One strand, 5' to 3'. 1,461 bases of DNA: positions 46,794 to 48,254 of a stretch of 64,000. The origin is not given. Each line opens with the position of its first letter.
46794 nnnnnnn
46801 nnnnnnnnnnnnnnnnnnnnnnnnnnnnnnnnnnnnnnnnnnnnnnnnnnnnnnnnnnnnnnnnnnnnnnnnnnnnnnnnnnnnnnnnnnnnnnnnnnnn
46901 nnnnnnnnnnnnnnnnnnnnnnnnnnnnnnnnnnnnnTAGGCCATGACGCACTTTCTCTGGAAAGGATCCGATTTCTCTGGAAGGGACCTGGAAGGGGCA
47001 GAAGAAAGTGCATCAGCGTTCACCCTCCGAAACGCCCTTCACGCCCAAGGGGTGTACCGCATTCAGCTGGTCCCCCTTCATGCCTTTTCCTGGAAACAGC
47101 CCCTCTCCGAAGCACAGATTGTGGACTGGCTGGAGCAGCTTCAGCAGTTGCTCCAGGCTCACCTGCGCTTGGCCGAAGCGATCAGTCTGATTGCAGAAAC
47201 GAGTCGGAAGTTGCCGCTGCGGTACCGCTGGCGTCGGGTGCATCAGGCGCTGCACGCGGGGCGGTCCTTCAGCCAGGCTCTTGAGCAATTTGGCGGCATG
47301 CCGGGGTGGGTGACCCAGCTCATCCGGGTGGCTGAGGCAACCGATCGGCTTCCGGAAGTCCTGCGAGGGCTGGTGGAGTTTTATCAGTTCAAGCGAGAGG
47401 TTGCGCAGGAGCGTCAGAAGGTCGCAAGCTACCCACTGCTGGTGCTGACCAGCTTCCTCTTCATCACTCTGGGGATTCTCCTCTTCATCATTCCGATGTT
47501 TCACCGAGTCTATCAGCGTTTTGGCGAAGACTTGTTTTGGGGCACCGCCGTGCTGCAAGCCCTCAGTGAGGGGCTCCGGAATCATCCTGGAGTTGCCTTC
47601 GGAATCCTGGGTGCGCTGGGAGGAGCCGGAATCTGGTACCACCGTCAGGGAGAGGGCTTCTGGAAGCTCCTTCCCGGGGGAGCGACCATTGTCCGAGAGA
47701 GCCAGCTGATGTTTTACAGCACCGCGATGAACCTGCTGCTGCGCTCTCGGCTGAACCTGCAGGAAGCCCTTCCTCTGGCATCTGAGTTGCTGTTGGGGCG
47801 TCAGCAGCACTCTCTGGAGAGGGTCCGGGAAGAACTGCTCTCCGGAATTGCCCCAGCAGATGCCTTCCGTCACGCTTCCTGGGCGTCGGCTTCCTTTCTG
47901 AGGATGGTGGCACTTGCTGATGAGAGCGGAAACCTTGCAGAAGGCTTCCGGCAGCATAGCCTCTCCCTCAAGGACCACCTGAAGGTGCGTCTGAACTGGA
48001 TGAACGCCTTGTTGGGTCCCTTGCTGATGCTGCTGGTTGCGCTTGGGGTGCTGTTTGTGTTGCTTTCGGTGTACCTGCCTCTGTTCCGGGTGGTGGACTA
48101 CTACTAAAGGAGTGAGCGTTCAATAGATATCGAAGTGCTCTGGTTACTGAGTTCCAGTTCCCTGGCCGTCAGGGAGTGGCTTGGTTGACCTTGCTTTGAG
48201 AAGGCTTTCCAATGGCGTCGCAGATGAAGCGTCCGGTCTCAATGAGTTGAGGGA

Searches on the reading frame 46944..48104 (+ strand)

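Call 53: search_protein_families(library=pfam, proteins=[window:46944-48104:+], max_evalue=0.001)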
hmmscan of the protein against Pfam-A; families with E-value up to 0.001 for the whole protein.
window:46944-48104:+ (387 aa): 1 family
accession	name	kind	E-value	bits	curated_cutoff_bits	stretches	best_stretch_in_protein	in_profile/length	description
PF00482.28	T2SSF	-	1.2e-40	138.8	25.2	2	62-184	1-125/125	Type II secretion system (T2SS), protein F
